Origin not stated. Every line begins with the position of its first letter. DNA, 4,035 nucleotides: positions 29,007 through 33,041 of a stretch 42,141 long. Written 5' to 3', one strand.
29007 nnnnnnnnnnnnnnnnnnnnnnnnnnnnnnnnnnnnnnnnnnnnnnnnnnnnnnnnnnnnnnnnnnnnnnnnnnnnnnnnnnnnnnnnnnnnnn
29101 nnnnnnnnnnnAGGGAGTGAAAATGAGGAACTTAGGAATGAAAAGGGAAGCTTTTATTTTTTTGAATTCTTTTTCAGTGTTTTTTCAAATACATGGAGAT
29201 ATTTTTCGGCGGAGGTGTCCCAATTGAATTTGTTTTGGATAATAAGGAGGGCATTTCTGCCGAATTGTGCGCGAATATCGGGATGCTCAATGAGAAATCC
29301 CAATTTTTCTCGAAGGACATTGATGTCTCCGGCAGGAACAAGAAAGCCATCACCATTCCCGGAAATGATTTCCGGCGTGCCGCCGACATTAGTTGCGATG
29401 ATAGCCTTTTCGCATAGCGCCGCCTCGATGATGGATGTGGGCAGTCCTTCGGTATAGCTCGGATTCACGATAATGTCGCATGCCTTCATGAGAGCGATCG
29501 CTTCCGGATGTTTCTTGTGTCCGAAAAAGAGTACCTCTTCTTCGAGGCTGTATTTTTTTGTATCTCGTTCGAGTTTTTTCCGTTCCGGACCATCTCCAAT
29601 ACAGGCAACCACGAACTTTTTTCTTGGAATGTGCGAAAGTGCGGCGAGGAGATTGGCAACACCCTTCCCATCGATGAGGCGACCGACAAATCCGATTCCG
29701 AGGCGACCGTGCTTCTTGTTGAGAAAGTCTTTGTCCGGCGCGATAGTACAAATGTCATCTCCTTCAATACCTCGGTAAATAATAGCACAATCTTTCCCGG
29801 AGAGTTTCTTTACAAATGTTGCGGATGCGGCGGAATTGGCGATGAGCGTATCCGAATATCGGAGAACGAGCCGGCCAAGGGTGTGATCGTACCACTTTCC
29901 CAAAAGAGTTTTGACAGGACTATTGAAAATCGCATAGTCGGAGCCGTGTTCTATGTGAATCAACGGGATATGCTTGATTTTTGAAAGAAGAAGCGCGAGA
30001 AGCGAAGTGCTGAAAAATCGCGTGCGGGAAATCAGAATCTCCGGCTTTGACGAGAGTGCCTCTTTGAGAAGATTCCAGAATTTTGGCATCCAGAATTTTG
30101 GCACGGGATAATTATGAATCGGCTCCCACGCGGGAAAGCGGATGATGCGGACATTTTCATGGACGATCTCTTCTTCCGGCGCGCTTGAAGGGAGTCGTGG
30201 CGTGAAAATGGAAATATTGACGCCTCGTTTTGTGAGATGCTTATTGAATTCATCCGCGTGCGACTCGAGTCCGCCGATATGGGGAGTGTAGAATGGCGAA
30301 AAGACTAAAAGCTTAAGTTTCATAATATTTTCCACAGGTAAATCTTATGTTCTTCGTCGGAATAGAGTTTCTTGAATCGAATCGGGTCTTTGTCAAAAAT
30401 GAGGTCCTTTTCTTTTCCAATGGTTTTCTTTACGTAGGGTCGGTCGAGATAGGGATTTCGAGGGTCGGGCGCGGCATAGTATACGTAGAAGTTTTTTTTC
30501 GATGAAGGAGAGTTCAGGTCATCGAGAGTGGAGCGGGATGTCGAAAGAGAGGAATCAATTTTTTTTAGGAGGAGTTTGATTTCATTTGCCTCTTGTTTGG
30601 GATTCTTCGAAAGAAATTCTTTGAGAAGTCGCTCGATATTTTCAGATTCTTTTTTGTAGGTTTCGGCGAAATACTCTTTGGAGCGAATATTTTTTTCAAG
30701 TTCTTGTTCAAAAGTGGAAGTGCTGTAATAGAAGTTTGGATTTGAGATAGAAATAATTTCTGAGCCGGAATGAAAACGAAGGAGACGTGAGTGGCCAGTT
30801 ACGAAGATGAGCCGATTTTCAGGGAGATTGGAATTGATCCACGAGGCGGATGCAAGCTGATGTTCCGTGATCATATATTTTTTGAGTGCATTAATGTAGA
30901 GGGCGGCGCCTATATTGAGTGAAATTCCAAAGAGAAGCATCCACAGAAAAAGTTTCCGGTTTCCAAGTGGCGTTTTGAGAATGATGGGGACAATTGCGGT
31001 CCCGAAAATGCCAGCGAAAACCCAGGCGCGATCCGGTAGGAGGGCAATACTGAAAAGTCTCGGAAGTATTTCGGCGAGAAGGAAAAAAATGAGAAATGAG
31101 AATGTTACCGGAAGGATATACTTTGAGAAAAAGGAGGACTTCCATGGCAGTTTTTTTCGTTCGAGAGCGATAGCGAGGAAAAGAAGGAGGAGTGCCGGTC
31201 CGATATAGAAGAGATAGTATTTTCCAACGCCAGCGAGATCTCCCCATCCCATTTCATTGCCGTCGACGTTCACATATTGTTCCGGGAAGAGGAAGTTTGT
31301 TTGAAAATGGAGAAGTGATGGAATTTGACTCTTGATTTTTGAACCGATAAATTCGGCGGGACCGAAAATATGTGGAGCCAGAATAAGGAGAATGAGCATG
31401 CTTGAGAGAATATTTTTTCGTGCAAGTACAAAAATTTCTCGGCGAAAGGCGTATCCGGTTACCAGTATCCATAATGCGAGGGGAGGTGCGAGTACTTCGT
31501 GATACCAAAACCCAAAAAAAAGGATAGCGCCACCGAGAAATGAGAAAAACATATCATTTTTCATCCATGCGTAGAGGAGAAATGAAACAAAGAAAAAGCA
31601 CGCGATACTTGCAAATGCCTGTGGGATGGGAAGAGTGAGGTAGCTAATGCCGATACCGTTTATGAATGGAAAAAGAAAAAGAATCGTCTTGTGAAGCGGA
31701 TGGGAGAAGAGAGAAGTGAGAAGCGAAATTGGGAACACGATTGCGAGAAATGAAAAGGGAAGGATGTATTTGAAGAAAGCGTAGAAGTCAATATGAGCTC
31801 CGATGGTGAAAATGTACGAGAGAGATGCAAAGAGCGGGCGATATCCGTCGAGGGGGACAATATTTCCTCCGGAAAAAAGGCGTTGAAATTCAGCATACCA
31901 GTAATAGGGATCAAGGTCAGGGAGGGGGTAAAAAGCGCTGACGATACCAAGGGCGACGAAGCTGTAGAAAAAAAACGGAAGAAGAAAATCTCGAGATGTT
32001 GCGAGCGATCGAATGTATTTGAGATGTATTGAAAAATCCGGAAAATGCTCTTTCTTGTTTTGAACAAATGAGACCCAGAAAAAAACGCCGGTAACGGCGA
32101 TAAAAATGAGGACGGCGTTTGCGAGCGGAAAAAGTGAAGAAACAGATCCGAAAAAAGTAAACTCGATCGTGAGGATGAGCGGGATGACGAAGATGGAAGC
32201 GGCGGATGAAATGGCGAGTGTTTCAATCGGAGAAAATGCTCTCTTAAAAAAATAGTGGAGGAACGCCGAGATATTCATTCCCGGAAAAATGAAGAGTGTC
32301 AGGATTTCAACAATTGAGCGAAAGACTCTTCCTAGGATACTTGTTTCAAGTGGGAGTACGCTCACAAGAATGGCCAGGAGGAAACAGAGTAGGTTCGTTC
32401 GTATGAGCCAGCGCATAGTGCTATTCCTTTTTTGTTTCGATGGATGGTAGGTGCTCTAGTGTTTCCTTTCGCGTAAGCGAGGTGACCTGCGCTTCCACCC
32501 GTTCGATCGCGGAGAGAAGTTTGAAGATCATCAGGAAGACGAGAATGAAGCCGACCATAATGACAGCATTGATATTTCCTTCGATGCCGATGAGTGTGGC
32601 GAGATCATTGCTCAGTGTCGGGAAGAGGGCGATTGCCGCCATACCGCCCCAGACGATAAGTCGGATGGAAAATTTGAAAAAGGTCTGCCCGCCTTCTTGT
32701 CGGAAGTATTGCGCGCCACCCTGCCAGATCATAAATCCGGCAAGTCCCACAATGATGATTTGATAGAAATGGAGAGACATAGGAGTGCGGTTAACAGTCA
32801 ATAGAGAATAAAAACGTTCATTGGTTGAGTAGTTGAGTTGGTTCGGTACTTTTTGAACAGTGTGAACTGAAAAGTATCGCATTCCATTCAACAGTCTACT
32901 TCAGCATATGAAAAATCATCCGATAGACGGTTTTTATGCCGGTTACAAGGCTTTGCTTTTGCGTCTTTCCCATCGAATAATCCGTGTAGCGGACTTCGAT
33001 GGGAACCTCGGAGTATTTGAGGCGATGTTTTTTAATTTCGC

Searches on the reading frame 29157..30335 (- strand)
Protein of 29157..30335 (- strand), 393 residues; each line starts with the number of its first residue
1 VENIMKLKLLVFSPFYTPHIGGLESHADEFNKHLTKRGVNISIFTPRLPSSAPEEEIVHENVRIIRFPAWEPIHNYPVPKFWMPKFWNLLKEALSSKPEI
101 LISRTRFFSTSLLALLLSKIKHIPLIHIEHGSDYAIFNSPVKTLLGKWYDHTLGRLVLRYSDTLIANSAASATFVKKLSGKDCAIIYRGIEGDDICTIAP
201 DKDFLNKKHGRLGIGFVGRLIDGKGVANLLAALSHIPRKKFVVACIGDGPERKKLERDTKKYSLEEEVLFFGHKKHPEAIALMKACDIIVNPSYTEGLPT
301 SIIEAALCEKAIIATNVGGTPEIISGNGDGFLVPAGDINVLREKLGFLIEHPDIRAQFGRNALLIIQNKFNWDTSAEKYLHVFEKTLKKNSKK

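Call 32: search_protein_families(library=pfam, proteins=[window:29157-30335:-], max_evalue=0.001)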
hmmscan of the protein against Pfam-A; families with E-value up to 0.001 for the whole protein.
window:29157-30335:- (393 aa): 5 families
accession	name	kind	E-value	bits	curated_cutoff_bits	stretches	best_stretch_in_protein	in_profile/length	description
PF00534.26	Glycos_transf_1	-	2.7e-34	118.6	26.4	1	202-362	6-169/172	Glycosyl transferases group 1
PF13692.12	Glyco_trans_1_4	-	2.6e-27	96.3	27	1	214-350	4-141/142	Glycosyl transferases group 1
PF13439.12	Glyco_transf_4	-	2.4e-20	73.7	28.5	1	20-191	1-167/170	Glycosyltransferase Family 4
PF13579.12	Glyco_trans_4_4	-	3.4e-12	47.4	29.7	1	21-173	1-140/158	Glycosyl transferase 4-like domain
PF13524.12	Glyco_trans_1_2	-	6e-06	26.7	25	1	229-380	5-143/144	Glycosyl transferase-like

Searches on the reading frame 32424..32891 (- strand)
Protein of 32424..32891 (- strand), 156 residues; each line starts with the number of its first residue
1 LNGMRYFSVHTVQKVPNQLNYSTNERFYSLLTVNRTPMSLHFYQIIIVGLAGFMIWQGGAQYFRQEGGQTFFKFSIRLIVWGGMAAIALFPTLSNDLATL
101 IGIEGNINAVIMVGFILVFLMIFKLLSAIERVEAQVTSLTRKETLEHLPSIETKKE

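Call 32: search_protein_families(library=pfam, proteins=[window:32424-32891:-], max_evalue=0.001)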
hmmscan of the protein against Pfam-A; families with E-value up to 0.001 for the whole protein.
window:32424-32891:- (156 aa): 1 family
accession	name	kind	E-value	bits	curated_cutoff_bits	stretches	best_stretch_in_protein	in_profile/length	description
PF10066.14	DUF2304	-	5.3e-12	46.4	25.5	1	71-145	28-102/106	Uncharacterized conserved protein (DUF2304)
